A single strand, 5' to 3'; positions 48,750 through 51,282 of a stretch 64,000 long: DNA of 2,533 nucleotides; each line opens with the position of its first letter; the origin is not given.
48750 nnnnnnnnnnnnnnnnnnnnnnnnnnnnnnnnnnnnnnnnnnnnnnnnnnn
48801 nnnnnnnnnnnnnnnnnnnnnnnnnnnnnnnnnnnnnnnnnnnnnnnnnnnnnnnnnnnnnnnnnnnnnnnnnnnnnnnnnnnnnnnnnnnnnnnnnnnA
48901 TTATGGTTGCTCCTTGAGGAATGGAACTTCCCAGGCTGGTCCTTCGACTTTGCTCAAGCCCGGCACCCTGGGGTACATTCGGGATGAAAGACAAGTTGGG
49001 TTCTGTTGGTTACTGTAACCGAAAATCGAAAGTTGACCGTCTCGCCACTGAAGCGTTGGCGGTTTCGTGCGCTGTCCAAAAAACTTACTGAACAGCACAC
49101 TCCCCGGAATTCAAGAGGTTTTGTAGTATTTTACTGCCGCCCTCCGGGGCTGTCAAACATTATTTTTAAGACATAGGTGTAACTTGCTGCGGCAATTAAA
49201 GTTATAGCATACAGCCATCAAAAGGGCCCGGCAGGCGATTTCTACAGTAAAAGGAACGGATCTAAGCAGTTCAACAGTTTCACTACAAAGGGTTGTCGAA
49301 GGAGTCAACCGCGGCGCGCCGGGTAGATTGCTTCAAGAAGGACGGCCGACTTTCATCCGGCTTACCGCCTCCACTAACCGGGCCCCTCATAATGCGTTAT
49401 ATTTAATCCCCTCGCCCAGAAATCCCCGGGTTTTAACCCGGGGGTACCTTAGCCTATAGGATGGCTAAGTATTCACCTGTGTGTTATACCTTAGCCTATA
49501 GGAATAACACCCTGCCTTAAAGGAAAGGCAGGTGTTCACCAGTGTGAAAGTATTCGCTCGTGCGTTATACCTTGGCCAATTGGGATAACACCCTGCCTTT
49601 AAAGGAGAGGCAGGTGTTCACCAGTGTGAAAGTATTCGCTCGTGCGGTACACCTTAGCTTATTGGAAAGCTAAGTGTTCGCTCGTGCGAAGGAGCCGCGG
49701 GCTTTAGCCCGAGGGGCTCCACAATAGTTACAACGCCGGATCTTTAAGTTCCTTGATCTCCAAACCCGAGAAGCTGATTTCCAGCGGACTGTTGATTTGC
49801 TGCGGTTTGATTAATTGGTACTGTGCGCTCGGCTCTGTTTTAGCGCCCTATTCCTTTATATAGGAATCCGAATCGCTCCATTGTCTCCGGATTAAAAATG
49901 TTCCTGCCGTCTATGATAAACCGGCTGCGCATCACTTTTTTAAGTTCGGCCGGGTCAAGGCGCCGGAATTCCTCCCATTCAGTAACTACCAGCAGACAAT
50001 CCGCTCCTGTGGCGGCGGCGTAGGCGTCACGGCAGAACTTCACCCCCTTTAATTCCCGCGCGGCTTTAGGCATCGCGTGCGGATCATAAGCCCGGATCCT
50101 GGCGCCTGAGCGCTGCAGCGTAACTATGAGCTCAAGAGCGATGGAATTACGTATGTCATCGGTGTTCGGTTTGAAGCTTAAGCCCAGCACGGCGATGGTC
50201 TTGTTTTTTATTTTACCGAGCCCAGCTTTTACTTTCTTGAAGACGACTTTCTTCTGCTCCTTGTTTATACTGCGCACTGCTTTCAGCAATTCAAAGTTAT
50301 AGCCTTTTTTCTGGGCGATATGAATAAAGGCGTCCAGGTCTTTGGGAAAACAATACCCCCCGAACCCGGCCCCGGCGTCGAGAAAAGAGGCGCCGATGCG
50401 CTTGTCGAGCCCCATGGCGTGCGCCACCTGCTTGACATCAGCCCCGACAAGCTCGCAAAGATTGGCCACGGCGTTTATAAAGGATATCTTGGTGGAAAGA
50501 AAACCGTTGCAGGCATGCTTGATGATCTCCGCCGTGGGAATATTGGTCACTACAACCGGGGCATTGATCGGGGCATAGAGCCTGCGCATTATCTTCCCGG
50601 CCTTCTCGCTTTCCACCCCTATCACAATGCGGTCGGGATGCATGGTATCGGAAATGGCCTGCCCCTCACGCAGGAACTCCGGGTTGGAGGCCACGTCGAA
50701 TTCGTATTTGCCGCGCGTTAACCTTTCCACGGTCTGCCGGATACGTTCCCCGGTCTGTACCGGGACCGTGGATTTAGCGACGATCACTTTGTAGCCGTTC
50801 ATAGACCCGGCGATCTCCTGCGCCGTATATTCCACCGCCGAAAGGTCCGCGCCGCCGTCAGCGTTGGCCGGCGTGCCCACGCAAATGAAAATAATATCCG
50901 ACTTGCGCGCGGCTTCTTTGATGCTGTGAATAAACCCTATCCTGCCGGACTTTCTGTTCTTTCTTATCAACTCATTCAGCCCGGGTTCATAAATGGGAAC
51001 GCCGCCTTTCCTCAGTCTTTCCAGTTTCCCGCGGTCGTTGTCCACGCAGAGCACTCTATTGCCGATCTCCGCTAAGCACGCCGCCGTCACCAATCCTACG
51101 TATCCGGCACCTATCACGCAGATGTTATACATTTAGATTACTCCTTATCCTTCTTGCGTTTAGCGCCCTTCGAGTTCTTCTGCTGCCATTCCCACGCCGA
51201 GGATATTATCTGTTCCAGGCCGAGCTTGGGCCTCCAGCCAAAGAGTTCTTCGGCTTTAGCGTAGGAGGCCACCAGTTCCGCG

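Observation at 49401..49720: ~82-bp tandem array apparently expanded inside a copy of a compact repeat element, upstream of the por operon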

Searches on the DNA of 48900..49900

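Call 7: search_rna_families(source=window, start=48900, end=49900, threshold=evalue, max_evalue=10, show_alignments=3)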
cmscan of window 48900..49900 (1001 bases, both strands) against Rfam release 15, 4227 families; matches with E-value up to 10: 3.
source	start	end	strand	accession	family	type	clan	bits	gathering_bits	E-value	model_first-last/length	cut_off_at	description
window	49394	49455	+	RF00783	mir-484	Gene; miRNA;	-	17.8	40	1.3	1-67/67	no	mir-484 microRNA precursor family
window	49746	49874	+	RF02110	DLEU2_6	Gene; lncRNA;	-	15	60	5.9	1-135/135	no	Deleted in lymphocytic leukemia 2 conserved region 6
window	49756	49820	-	RF01953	SOX2OT_exon3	Gene; lncRNA;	-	8.1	70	6.9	226-276/276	no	SOX2 overlapping transcript exon 3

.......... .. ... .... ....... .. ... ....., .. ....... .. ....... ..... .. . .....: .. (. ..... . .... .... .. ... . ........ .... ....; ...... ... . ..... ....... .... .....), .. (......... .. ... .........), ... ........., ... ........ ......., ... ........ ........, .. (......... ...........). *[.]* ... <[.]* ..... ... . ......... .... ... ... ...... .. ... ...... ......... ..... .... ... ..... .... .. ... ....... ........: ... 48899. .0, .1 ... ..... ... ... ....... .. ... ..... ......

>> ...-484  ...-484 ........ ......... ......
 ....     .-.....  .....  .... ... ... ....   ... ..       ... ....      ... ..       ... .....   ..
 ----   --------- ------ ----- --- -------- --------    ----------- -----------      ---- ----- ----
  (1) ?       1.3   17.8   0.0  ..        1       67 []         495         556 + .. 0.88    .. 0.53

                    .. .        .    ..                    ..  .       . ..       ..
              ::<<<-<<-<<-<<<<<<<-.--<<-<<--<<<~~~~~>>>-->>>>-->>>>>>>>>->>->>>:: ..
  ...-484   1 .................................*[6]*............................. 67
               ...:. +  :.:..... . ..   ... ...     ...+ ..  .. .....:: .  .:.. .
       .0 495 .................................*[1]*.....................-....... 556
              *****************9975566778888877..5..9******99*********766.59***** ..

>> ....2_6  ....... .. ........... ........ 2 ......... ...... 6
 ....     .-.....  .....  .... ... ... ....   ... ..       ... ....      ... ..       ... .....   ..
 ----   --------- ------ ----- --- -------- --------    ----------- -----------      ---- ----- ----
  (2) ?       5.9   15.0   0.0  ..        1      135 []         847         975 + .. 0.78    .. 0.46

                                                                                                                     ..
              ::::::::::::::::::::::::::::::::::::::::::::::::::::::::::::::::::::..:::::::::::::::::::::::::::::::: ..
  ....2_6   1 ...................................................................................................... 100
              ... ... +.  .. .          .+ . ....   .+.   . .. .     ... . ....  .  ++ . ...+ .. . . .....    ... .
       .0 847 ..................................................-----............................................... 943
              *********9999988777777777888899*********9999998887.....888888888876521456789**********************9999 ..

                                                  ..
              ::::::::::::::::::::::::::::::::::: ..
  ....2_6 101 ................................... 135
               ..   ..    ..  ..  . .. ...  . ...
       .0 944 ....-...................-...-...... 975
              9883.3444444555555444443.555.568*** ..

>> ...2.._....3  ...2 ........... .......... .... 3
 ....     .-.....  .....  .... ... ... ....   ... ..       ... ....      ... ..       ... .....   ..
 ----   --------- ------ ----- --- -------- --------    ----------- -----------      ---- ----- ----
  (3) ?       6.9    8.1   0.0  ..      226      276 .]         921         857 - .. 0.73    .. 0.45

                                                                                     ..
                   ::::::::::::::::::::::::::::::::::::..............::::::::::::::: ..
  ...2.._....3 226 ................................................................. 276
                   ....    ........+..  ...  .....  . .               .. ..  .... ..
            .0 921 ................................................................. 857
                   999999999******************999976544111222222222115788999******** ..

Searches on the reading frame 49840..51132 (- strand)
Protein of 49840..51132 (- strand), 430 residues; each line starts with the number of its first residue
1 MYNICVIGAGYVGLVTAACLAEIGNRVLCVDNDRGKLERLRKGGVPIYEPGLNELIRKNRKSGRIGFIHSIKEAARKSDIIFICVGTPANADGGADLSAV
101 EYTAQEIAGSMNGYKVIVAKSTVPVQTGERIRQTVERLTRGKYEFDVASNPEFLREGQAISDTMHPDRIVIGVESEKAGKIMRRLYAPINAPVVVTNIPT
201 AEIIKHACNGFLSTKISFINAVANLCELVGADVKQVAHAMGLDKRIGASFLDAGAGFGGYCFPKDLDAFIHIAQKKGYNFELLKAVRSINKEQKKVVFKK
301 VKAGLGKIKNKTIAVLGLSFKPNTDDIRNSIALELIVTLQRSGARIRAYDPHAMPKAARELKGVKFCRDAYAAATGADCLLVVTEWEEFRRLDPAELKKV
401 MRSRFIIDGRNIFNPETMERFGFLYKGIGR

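Call 11: find_encoding_contigs(protein=window:49840-51132:-, flank=10000, max_places=10)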
Protein window:49840-51132:- (430 aa): 12 contigs read that carry it; 9 places shown.
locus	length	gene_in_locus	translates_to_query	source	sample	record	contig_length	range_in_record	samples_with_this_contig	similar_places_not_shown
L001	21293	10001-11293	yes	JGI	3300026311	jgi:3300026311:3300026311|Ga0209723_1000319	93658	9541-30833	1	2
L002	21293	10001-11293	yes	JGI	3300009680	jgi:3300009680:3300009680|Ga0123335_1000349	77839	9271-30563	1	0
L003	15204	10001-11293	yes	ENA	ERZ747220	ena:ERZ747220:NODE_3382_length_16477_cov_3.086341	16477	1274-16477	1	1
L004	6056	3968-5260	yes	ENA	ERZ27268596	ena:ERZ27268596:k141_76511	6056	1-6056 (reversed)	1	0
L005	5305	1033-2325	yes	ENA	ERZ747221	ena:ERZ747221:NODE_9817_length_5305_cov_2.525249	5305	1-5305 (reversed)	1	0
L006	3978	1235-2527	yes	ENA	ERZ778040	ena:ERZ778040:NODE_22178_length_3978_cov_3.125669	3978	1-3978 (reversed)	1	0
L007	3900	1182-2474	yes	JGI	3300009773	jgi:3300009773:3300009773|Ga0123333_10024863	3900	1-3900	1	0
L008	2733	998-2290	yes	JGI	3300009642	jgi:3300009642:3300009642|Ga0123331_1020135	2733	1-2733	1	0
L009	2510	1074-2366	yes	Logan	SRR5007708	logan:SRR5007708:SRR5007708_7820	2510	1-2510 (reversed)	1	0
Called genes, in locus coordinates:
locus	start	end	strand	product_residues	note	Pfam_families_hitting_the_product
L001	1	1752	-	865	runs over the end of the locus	PF01624:MutS_I, PF05188:MutS_II, PF05192:MutS_III, PF05190:MutS_IV, PF00488:MutS_V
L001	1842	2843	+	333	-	PF25683:URGCP_GTPase (weak), PF00350:Dynamin_N (faint), PF01926:MMR_HSR1, PF02421:FeoB_N, PF04548:AIG1 (weak), PF00009:GTP_EFTU, PF07650:KH_2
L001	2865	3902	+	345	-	PF00348:polyprenyl_synt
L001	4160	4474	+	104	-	PF18916:Lycopene_cyc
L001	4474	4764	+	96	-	PF18916:Lycopene_cyc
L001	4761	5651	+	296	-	PF00494:SQS_PSY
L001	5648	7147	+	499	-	PF01266:DAO (faint), PF01593:Amino_oxidase, PF13450:NAD_binding_8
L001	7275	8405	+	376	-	PF01266:DAO (faint), PF07992:Pyr_redox_2, PF13450:NAD_binding_8 (faint), PF00070:Pyr_redox (weak)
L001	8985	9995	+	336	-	PF01073:3Beta_HSD, PF01370:Epimerase, PF02719:Polysacc_synt_2, PF04321:RmlD_sub_bind, PF13460:NAD_binding_10, PF16363:GDP_Man_Dehyd, PF07993:NAD_binding_4 (weak)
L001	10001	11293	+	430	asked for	PF02558:ApbA, PF03446:NAD_binding_2 (weak), PF03721:UDPG_MGDP_dh_N, PF03807:F420_oxidored (faint), PF00984:UDPG_MGDP_dh, PF03720:UDPG_MGDP_dh_C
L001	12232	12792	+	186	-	PF01558:POR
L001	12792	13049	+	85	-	PF13484:Fer4_16 (faint), PF14697:Fer4_21, PF13237:Fer4_10 (weak), PF12838:Fer4_7, PF13187:Fer4_9 (weak), PF00037:Fer4, PF12797:Fer4_2 (weak), PF12837:Fer4_6 (weak), +1 more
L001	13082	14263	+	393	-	PF01855:POR_N, PF17147:PFOR_II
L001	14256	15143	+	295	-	PF02775:TPP_enzyme_C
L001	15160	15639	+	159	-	PF00210:Ferritin, PF02915:Rubrerythrin, PF03232:COQ7 (faint)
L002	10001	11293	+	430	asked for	PF02558:ApbA, PF03446:NAD_binding_2 (weak), PF03721:UDPG_MGDP_dh_N, PF03807:F420_oxidored (faint), PF00984:UDPG_MGDP_dh, PF03720:UDPG_MGDP_dh_C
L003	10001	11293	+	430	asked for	PF02558:ApbA, PF03446:NAD_binding_2 (weak), PF03721:UDPG_MGDP_dh_N, PF03807:F420_oxidored (faint), PF00984:UDPG_MGDP_dh, PF03720:UDPG_MGDP_dh_C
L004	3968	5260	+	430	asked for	PF02558:ApbA, PF03446:NAD_binding_2 (weak), PF03721:UDPG_MGDP_dh_N, PF03807:F420_oxidored (faint), PF00984:UDPG_MGDP_dh, PF03720:UDPG_MGDP_dh_C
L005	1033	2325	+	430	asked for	PF02558:ApbA, PF03446:NAD_binding_2 (weak), PF03721:UDPG_MGDP_dh_N, PF03807:F420_oxidored (faint), PF00984:UDPG_MGDP_dh, PF03720:UDPG_MGDP_dh_C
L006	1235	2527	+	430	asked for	PF02558:ApbA, PF03446:NAD_binding_2 (weak), PF03721:UDPG_MGDP_dh_N, PF03807:F420_oxidored (faint), PF00984:UDPG_MGDP_dh, PF03720:UDPG_MGDP_dh_C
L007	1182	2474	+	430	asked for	PF02558:ApbA, PF03446:NAD_binding_2 (weak), PF03721:UDPG_MGDP_dh_N, PF03807:F420_oxidored (faint), PF00984:UDPG_MGDP_dh, PF03720:UDPG_MGDP_dh_C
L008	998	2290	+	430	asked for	PF02558:ApbA, PF03446:NAD_binding_2 (weak), PF03721:UDPG_MGDP_dh_N, PF03807:F420_oxidored (faint), PF00984:UDPG_MGDP_dh, PF03720:UDPG_MGDP_dh_C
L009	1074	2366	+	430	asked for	PF02558:ApbA, PF03446:NAD_binding_2 (weak), PF03721:UDPG_MGDP_dh_N, PF03807:F420_oxidored (faint), PF00984:UDPG_MGDP_dh, PF03720:UDPG_MGDP_dh_C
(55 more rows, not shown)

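Call 47: find_homologous_proteins(query=window:49840-51132:-, max_evalue=1e-100)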
Query window:49840-51132:- (430 aa): 7946 proteins with E <= 1e-100 among 8000 candidates; the best 120 are listed.
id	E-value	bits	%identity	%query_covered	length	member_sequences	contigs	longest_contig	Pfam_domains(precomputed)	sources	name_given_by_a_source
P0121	4.4e-278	940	98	100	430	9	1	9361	PF00984.25,PF02558.23,PF03446.22,PF03721.21,PF03807.24,PF03720.23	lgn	-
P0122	4.0e-276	934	97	100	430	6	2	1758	PF00984.25,PF02558.23,PF03446.22,PF03721.21,PF03720.23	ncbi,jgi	jgi:UDPglucose 6-dehydrogenase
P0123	2.6e-232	789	82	99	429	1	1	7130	PF00984.25,PF02558.23,PF03446.22,PF02826.26,PF03721.21,PF03807.24,PF03720.23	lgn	-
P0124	2.6e-230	783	81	100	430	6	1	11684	PF00984.25,PF02558.23,PF03446.22,PF02826.26,PF03721.21,PF03807.24,PF03720.23,PF02737.25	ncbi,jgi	ncbi:MAG: UDP-glucose/GDP-mannose dehydrogenase family protein [Candidatus Omnitrophota bacterium]|j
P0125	9.8e-198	676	70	100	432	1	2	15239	PF00984.25,PF07992.21,PF00070.34,PF02558.23,PF03446.22,PF01262.28,PF03721.21,PF03720.23,PF02737.25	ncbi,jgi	jgi:UDPglucose 6-dehydrogenase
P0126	2.0e-197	675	70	100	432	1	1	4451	PF00984.25,PF02558.23,PF03446.22,PF02826.26,PF01210.30,PF03721.21,PF03807.24,PF03720.23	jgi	jgi:UDPglucose 6-dehydrogenase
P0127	1.9e-194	665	68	100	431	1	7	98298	PF00984.25,PF02558.23,PF03446.22,PF02826.26,PF01210.30,PF03721.21,PF03807.24,PF03720.23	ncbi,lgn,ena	-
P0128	6.8e-194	663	69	100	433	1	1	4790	PF01266.31,PF00984.25,PF07992.21,PF02558.23,PF03446.22,PF03721.21,PF03807.24,PF03720.23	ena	-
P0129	3.0e-193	661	69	100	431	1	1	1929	PF00984.25,PF02558.23,PF03446.22,PF03721.21,PF03807.24,PF03720.23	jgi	-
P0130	3.0e-193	661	69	100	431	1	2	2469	PF00984.25,PF03446.22,PF03721.21,PF03807.24,PF03720.23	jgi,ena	-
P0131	9.9e-193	659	67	100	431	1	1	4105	PF00984.25,PF03446.22,PF02826.26,PF03721.21,PF03807.24,PF03720.23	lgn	-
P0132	2.7e-192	658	67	100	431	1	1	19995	PF00984.25,PF02558.23,PF03446.22,PF02826.26,PF03721.21,PF03807.24,PF03720.23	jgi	-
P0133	2.7e-192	658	67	100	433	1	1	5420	PF00984.25,PF02558.23,PF03446.22,PF02826.26,PF03721.21,PF03807.24,PF03720.23,PF02737.25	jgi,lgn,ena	-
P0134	9.6e-192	656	68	100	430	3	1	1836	PF00984.25,PF07992.21,PF00070.34,PF02558.23,PF03446.22,PF03721.21,PF03807.24,PF03720.23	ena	-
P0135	4.6e-191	654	67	100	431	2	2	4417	PF00984.25,PF02558.23,PF03446.22,PF02826.26,PF03721.21,PF03807.24,PF03720.23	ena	-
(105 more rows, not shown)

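Call 48: find_encoding_contigs(protein=P0121, flank=3000, max_places=2)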
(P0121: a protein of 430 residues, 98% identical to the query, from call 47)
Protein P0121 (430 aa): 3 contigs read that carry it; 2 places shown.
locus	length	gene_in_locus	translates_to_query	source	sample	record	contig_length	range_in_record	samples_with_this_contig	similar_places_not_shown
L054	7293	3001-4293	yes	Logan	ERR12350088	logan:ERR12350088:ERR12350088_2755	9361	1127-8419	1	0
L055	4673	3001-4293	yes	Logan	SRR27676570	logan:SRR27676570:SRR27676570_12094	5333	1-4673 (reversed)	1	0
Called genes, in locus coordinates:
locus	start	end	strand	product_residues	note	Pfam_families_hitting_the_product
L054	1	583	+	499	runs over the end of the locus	PF01266:DAO (faint), PF01593:Amino_oxidase, PF13450:NAD_binding_8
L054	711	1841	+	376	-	PF01266:DAO (faint), PF07992:Pyr_redox_2, PF13450:NAD_binding_8 (faint), PF13454:NAD_binding_9 (faint), PF00070:Pyr_redox (weak)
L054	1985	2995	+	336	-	PF01073:3Beta_HSD, PF01370:Epimerase, PF02719:Polysacc_synt_2, PF04321:RmlD_sub_bind, PF13460:NAD_binding_10, PF16363:GDP_Man_Dehyd, PF07993:NAD_binding_4 (weak)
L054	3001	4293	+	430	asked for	PF02558:ApbA, PF03446:NAD_binding_2 (faint), PF03721:UDPG_MGDP_dh_N, PF03807:F420_oxidored (faint), PF00984:UDPG_MGDP_dh, PF03720:UDPG_MGDP_dh_C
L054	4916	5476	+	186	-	PF01558:POR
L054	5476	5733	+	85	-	PF13484:Fer4_16 (faint), PF13237:Fer4_10 (weak), PF14697:Fer4_21, PF12838:Fer4_7, PF13187:Fer4_9 (weak), PF00037:Fer4, PF12797:Fer4_2 (weak), PF12837:Fer4_6 (weak), +1 more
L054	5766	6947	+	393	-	PF01855:POR_N, PF17147:PFOR_II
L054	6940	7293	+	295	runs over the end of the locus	PF02775:TPP_enzyme_C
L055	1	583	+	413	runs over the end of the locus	?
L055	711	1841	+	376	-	PF01266:DAO (faint), PF07992:Pyr_redox_2, PF13450:NAD_binding_8 (faint), PF13454:NAD_binding_9 (faint), PF00070:Pyr_redox (weak)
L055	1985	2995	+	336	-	PF01073:3Beta_HSD, PF01370:Epimerase, PF02719:Polysacc_synt_2, PF04321:RmlD_sub_bind, PF13460:NAD_binding_10, PF16363:GDP_Man_Dehyd, PF07993:NAD_binding_4 (weak)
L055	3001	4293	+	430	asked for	PF02558:ApbA, PF03446:NAD_binding_2 (faint), PF03721:UDPG_MGDP_dh_N, PF03807:F420_oxidored (faint), PF00984:UDPG_MGDP_dh, PF03720:UDPG_MGDP_dh_C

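Call 49: find_encoding_contigs(protein=P0123, flank=3000, max_places=2)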
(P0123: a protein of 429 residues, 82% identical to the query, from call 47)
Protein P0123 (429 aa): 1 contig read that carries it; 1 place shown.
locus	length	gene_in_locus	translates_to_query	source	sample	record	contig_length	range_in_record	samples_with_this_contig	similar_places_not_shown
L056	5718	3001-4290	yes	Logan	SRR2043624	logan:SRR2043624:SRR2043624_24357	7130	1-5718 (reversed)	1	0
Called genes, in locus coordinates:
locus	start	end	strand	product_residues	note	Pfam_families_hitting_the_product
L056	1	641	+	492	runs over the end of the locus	PF01266:DAO (faint), PF01593:Amino_oxidase, PF13450:NAD_binding_8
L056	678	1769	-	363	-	PF07992:Pyr_redox_2, PF00070:Pyr_redox (weak)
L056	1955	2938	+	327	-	PF01073:3Beta_HSD, PF01370:Epimerase, PF02719:Polysacc_synt_2, PF04321:RmlD_sub_bind, PF07993:NAD_binding_4 (faint), PF13460:NAD_binding_10 (weak), PF16363:GDP_Man_Dehyd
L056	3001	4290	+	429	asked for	PF02558:ApbA (weak), PF02826:2-Hacid_dh_C (faint), PF03446:NAD_binding_2 (weak), PF03721:UDPG_MGDP_dh_N, PF03807:F420_oxidored (faint), PF00984:UDPG_MGDP_dh, PF03720:UDPG_MGDP_dh_C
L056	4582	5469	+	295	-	PF09721:Exosortase_EpsH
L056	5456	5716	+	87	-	?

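Call 50: find_encoding_contigs(protein=P0124, flank=3000, max_places=2)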
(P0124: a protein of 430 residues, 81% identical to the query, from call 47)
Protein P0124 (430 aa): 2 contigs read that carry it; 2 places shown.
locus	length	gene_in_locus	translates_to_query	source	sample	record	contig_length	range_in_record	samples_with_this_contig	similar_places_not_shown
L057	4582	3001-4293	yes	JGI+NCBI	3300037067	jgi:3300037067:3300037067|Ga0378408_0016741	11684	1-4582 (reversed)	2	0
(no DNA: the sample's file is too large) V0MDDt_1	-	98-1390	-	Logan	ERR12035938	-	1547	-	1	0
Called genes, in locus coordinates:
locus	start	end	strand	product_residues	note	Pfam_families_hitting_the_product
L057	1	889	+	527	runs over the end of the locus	PF02706:Wzz (weak), PF13807:GNVR (weak)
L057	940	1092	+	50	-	-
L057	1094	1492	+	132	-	PF05635:23S_rRNA_IVP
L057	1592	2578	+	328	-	PF01073:3Beta_HSD, PF01370:Epimerase, PF02719:Polysacc_synt_2, PF04321:RmlD_sub_bind, PF08659:KR (faint), PF13460:NAD_binding_10, PF16363:GDP_Man_Dehyd, PF07993:NAD_binding_4 (weak)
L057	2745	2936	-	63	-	-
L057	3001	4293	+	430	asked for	PF02558:ApbA (weak), PF02737:3HCDH_N (faint), PF02826:2-Hacid_dh_C (faint), PF03446:NAD_binding_2 (weak), PF03721:UDPG_MGDP_dh_N, PF03807:F420_oxidored (faint), PF00984:UDPG_MGDP_dh, PF03720:UDPG_MGDP_dh_C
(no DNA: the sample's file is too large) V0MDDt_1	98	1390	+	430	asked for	PF02558:ApbA (weak), PF02737:3HCDH_N (faint), PF02826:2-Hacid_dh_C (faint), PF03446:NAD_binding_2 (weak), PF03721:UDPG_MGDP_dh_N, PF03807:F420_oxidored (faint), PF00984:UDPG_MGDP_dh, PF03720:UDPG_MGDP_dh_C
